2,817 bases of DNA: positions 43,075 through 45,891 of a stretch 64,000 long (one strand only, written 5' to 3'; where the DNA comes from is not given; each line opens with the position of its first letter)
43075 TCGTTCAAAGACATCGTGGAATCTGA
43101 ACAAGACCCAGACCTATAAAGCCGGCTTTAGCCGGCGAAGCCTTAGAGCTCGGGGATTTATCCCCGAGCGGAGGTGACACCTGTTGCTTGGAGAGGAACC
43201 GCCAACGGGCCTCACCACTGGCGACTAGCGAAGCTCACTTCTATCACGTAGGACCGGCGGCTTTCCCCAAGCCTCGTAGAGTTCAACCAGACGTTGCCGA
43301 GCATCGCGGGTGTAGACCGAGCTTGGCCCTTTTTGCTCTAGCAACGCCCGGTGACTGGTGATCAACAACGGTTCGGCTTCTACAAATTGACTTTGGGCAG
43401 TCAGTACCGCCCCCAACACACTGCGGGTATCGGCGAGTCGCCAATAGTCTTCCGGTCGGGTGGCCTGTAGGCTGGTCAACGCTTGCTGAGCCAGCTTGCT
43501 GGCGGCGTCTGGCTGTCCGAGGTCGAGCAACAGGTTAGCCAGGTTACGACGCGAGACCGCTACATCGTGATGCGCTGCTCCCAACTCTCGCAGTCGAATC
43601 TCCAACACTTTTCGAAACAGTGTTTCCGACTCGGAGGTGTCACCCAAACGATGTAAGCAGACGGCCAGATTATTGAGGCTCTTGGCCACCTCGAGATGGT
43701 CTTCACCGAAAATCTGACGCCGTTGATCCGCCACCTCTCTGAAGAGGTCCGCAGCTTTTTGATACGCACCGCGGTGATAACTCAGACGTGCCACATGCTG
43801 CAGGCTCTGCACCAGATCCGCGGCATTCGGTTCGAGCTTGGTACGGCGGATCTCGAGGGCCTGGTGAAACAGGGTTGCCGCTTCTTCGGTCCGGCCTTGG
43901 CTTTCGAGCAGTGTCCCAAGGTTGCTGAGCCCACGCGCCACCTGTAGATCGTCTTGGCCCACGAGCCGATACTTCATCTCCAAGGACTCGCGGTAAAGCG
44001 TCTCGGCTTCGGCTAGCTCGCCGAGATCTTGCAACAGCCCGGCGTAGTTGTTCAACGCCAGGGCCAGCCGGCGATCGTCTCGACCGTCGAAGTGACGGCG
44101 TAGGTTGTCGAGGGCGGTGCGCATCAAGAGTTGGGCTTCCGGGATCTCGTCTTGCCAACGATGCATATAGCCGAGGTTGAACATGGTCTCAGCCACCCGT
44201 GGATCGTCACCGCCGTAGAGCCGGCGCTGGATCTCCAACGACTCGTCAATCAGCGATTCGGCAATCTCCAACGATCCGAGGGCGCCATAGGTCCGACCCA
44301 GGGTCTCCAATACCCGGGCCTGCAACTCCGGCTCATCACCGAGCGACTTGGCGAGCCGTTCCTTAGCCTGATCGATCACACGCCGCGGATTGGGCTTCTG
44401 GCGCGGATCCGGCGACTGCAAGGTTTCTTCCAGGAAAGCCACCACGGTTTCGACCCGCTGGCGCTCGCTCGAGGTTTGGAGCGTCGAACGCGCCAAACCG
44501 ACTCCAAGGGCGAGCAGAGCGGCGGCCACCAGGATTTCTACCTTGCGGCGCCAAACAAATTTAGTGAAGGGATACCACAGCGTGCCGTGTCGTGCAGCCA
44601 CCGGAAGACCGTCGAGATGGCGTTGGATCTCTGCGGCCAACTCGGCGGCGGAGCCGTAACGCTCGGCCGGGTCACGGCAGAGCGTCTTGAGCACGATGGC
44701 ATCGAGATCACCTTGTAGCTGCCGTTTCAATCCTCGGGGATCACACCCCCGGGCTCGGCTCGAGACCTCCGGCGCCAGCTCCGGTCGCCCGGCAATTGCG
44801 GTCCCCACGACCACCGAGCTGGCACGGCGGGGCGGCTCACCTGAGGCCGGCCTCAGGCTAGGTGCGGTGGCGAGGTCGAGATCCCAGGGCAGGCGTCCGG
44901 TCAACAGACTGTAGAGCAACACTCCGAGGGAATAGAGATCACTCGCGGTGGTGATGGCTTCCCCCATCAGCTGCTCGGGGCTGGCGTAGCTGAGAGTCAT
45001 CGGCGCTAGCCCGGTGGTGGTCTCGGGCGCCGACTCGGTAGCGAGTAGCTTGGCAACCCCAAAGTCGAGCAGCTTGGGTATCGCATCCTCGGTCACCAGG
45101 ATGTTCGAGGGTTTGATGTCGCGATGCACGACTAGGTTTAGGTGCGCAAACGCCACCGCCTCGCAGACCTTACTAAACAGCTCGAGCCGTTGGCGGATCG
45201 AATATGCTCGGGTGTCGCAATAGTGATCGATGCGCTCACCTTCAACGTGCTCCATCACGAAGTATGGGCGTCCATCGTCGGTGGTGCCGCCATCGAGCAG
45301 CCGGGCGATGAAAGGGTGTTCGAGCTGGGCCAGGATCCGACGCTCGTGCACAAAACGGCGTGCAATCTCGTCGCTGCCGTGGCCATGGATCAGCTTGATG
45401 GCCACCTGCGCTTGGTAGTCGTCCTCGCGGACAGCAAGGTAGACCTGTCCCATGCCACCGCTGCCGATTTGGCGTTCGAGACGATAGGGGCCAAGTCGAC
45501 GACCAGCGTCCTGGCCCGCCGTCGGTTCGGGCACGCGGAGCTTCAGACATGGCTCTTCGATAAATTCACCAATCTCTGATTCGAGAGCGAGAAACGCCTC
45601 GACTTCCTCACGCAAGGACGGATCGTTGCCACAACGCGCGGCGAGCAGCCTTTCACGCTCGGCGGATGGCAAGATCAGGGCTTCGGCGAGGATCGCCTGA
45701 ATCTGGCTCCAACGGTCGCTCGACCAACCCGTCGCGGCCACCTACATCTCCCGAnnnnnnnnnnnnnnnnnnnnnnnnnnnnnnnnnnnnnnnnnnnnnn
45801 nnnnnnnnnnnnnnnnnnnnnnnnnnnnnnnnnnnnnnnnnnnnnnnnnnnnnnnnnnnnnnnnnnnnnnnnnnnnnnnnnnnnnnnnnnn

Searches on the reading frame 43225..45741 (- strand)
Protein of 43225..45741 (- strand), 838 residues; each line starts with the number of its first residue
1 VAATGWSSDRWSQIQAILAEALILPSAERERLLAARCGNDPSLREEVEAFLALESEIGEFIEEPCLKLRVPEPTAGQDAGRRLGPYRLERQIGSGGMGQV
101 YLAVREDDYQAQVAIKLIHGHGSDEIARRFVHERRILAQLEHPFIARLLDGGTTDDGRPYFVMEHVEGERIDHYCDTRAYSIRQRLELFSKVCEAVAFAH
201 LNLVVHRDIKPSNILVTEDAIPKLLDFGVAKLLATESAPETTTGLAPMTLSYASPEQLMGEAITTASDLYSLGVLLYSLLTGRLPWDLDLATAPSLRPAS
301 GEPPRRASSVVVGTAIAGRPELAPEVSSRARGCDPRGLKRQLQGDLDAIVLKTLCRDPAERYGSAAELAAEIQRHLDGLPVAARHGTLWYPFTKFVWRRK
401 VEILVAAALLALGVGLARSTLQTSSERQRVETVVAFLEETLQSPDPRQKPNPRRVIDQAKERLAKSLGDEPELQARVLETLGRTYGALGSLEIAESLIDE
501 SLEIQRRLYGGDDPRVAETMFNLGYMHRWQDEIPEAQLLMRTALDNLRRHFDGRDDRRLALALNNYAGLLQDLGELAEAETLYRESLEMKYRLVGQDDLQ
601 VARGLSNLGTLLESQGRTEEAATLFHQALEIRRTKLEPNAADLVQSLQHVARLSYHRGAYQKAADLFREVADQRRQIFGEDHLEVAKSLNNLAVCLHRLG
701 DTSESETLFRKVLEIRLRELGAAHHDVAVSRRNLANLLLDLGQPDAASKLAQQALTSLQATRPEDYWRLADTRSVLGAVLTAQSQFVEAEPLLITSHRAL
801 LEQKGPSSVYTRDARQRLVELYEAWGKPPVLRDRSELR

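Call 16: search_protein_families(library=ncbifam, proteins=[window:43225-45741:-], max_evalue=0.01)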
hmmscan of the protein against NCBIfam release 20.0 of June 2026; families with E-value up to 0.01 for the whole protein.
window:43225-45741:- (838 aa): 23 families
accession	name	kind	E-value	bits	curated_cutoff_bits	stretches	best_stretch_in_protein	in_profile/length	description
NF033483.0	PknB_PASTA_kin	equivalog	2.3e-62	211.8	450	2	86-291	9-213/563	Stk1 family PASTA domain-containing Ser/Thr kinase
NF047741.1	antiphage_MADS6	equivalog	7.6e-43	146.9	460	2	32-200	434-608/612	methylation-associated defense system protein kinase MAD6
NF052427.1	StpK7MSMEG_1200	equivalog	1.9e-39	135.6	900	2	81-289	4-212/601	serine/threonine protein kinase StpK7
NF040586.1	FxSxx_TPR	equivalog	1e-35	123.5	300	1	455-643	450-639/830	FxSxx-COOH system tetratricopeptide repeat protein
TIGR03903.1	TOMM_kin_cyc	equivalog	1.9e-34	118.8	705.75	1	110-283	3-186/1267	TOMM system kinase/cyclase fusion protein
NF009651.0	PRK13184.1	equivalog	2.9e-32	111.6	839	2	84-286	2-231/932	serine/threonine-protein kinase PknD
NF033442.0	BREX_PglW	equivalog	1.2e-23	82.9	990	1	78-286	198-428/1391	BREX system serine/threonine kinase PglW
NF038150.1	lanthi_synth_IV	equivalog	1.6e-23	83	650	1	78-299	183-407/851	class IV lanthionine synthetase LanL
NF053615.1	SerThrKinAfsKStmc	equivalog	1.5e-18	66.8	1300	1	77-286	6-213/809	protein serine/threonine kinase AfsK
NF038151.1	lanthi_synth_III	equivalog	5e-14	51.6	575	1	59-281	197-424/833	class III lanthionine synthetase LanKC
TIGR02521.1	type_IV_pilW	equivalog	5.9e-10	39.1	154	1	562-672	101-197/234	type IV pilus biogenesis/stability protein PilW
NF043056.1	T4SS_LegK1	equivalog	1.8e-08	33.4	550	1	154-277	149-281/516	Dot/Icm T4SS effector kinase LegK1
NF053520.1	HK_Porph_FimS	equivalog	2.9e-08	32.4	600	1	497-669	106-269/618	sensor histidine kinase FimS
NF033920.0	C39_PA2778_fam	equivalog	1.4e-07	31.3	150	0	650-714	196-252/255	PA2778 family cysteine peptidase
TIGR03724.2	arch_bud32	equivalog_domain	1.5e-07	31.1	125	1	160-232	69-133/193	KEOPS complex kinase/ATPase Bud32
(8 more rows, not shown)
